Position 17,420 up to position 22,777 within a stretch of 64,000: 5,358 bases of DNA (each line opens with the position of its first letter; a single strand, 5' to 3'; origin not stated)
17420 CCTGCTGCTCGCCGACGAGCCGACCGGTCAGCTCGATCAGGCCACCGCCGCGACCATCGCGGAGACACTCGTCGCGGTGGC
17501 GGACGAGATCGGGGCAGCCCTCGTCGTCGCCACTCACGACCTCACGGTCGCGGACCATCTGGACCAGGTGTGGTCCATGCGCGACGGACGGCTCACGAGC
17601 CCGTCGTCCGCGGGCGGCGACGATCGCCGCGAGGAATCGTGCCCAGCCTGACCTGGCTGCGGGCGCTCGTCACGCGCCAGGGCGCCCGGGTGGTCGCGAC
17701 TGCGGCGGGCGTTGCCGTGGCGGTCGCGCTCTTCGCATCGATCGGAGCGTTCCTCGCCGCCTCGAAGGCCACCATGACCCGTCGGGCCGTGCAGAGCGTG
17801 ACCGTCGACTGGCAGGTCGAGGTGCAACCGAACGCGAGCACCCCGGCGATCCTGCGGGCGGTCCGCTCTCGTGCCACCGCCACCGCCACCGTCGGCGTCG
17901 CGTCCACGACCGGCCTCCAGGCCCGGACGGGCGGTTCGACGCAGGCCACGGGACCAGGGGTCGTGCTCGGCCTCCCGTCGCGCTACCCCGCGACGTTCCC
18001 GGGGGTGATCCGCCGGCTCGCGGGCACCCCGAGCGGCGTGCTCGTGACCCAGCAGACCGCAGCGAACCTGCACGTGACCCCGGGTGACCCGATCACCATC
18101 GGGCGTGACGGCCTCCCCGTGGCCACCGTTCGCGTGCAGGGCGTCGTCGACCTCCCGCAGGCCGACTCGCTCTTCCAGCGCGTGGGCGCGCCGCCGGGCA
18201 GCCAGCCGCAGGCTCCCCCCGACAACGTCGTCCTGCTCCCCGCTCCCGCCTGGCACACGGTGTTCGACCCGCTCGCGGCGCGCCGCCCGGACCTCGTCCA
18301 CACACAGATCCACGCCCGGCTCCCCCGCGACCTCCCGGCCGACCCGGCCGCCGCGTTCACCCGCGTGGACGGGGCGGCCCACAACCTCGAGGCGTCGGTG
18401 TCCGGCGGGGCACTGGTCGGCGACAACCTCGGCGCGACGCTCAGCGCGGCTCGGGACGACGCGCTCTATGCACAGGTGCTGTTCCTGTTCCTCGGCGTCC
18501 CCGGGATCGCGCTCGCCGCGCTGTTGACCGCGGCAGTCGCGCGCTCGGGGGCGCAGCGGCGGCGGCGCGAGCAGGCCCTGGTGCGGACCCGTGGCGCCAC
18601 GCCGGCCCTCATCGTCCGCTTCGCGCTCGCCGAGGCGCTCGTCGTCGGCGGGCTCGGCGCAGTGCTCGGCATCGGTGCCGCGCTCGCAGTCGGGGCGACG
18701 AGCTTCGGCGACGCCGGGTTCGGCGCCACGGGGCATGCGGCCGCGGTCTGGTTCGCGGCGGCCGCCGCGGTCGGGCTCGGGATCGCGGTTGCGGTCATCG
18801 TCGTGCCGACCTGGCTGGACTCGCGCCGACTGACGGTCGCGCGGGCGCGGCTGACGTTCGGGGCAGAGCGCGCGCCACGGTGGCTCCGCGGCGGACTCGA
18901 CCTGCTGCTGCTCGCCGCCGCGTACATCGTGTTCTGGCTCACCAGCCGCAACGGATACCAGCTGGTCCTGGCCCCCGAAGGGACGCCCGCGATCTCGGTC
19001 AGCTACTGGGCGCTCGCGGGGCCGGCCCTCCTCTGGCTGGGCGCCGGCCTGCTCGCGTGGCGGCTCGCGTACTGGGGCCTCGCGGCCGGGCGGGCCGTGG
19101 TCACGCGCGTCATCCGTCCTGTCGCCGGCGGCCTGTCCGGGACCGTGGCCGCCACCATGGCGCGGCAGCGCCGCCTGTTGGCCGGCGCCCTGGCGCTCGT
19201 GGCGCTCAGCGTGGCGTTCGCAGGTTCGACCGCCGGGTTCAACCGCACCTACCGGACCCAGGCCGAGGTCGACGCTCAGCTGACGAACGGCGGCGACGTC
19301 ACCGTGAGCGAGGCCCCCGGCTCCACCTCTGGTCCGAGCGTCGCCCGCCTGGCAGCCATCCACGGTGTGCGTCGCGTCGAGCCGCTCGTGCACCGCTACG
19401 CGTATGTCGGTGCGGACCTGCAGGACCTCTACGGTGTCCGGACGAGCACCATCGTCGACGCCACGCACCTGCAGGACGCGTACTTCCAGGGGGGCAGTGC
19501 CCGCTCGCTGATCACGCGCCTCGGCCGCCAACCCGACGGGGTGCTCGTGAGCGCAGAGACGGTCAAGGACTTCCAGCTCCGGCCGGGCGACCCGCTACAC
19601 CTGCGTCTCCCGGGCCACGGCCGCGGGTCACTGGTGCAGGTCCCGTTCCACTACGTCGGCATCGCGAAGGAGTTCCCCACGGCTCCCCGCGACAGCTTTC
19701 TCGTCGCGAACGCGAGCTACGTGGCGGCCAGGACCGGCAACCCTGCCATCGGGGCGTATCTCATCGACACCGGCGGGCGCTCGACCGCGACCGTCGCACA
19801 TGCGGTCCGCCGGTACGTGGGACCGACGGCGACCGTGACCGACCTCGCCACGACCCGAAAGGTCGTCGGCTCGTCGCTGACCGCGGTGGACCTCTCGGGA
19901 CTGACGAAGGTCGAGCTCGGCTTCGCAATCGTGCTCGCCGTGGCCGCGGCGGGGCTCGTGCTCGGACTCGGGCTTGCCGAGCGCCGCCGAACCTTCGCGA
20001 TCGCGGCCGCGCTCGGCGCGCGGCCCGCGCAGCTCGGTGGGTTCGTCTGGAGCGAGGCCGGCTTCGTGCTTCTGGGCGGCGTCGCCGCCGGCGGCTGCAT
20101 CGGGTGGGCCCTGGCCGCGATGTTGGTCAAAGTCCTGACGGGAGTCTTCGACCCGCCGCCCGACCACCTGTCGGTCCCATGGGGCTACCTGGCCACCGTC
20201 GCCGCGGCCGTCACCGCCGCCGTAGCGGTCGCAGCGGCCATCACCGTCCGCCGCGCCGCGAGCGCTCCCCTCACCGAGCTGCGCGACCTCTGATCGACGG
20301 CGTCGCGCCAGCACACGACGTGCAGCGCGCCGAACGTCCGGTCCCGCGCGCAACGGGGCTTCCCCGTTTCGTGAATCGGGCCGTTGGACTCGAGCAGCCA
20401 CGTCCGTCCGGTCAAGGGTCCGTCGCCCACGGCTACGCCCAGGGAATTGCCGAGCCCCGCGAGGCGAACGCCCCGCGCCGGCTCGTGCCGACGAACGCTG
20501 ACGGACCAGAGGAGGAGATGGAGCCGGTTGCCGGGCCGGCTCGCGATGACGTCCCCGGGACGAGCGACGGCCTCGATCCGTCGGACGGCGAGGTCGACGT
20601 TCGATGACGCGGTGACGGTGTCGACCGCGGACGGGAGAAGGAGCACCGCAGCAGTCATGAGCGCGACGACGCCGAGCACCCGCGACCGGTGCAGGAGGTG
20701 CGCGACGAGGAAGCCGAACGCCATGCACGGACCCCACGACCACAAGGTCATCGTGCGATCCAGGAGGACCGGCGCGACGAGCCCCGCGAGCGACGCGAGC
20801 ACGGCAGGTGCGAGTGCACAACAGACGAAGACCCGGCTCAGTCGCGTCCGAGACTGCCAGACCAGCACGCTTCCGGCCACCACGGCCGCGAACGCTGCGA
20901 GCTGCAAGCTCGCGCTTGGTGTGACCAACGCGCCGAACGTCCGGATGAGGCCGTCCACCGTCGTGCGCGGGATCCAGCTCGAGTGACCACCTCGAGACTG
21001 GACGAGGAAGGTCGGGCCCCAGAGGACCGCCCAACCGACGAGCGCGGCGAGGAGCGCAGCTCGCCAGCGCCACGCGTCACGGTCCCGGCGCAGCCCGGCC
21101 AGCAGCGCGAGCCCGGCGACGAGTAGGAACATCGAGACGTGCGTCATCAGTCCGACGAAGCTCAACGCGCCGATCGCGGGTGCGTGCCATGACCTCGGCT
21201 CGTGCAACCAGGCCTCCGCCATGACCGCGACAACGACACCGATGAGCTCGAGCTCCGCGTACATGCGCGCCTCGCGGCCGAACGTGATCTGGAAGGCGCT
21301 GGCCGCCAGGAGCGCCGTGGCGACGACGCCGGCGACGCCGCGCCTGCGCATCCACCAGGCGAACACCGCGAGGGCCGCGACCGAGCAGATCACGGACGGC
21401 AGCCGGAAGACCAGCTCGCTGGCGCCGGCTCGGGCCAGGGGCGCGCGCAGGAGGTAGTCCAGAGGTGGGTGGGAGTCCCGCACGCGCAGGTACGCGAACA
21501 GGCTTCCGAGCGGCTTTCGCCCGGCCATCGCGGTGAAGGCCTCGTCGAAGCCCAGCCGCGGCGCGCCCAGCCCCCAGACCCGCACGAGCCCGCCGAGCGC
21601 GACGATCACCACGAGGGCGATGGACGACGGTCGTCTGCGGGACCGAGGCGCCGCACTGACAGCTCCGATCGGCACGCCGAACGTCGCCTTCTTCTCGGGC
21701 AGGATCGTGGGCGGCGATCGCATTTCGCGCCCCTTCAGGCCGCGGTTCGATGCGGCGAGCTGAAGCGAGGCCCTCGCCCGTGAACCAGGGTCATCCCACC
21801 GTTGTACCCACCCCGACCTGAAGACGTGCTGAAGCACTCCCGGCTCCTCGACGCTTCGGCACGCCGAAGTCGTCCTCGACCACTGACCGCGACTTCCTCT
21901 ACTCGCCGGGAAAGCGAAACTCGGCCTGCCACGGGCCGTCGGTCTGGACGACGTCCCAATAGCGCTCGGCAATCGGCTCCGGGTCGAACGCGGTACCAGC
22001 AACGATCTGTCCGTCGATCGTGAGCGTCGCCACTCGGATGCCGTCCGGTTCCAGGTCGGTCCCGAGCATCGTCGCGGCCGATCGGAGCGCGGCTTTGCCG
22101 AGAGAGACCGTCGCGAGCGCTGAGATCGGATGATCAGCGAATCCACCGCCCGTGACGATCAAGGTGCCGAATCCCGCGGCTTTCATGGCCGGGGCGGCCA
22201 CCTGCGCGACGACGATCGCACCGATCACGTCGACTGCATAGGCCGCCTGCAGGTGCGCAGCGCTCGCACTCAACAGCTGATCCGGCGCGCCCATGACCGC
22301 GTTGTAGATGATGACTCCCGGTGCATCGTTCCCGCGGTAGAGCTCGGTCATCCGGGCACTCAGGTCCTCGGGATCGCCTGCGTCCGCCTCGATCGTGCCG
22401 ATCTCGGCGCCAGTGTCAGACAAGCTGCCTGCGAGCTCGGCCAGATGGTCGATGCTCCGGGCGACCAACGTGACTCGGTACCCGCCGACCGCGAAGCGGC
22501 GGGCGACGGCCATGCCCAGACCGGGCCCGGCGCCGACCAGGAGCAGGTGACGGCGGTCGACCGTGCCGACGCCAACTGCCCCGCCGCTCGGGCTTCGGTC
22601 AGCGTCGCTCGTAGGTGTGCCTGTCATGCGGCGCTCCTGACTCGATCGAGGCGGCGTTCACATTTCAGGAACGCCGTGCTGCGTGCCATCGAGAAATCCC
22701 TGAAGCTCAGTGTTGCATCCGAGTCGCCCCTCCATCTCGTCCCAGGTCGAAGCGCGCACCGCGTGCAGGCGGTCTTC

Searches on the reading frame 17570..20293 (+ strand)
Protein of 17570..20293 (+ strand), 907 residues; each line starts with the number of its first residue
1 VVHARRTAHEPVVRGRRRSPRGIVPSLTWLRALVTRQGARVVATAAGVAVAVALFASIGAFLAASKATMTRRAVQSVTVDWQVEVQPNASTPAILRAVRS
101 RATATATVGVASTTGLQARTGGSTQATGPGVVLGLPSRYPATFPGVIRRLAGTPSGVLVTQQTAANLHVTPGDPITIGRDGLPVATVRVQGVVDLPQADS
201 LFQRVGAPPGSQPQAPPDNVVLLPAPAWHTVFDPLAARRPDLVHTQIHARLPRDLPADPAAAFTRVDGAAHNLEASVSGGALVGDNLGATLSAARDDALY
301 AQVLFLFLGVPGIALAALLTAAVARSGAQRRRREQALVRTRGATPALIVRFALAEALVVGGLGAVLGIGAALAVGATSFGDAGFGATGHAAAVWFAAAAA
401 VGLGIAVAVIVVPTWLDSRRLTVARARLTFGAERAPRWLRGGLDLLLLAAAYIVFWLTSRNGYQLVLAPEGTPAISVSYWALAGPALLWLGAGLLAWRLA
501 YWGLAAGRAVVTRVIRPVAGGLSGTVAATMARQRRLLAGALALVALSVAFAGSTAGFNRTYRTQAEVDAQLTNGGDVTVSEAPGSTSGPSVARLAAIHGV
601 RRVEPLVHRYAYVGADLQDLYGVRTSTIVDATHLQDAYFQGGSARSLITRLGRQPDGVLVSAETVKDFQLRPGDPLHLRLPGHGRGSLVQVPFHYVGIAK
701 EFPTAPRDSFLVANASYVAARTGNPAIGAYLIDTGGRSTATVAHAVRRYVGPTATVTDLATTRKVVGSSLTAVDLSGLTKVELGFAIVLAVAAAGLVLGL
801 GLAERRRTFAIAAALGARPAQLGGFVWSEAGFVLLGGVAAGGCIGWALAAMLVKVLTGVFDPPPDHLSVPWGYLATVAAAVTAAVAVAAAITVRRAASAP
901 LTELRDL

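Call 18: search_protein_families(library=pfam, proteins=[window:17570-20293:+], max_evalue=0.01)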
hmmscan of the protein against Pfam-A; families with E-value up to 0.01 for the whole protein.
window:17570-20293:+ (907 aa): 1 family
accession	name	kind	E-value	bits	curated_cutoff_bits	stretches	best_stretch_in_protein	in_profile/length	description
PF02687.27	FtsX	-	7.9e-19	68.3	25.5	2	784-900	5-119/120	FtsX-like permease C-terminal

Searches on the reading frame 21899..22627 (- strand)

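Call 18: search_protein_families(library=pfam, proteins=[window:21899-22627:-], max_evalue=0.01)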
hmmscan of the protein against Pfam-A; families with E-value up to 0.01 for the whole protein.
window:21899-22627:- (242 aa): 4 families
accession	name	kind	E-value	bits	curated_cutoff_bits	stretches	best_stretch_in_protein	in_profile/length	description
PF00106.31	adh_short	-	1.4e-19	70.8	26.6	1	27-202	2-177/195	short chain dehydrogenase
PF13561.12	adh_short_C2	-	4.8e-15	56.2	27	1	32-200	1-169/236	Enoyl-(Acyl carrier protein) reductase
PF08659.16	KR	-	1.4e-05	25.5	22.6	1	29-145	4-124/180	KR domain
PF13460.12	NAD_binding_10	-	0.0069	16.7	27.2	1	32-166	1-103/184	NAD(P)H-binding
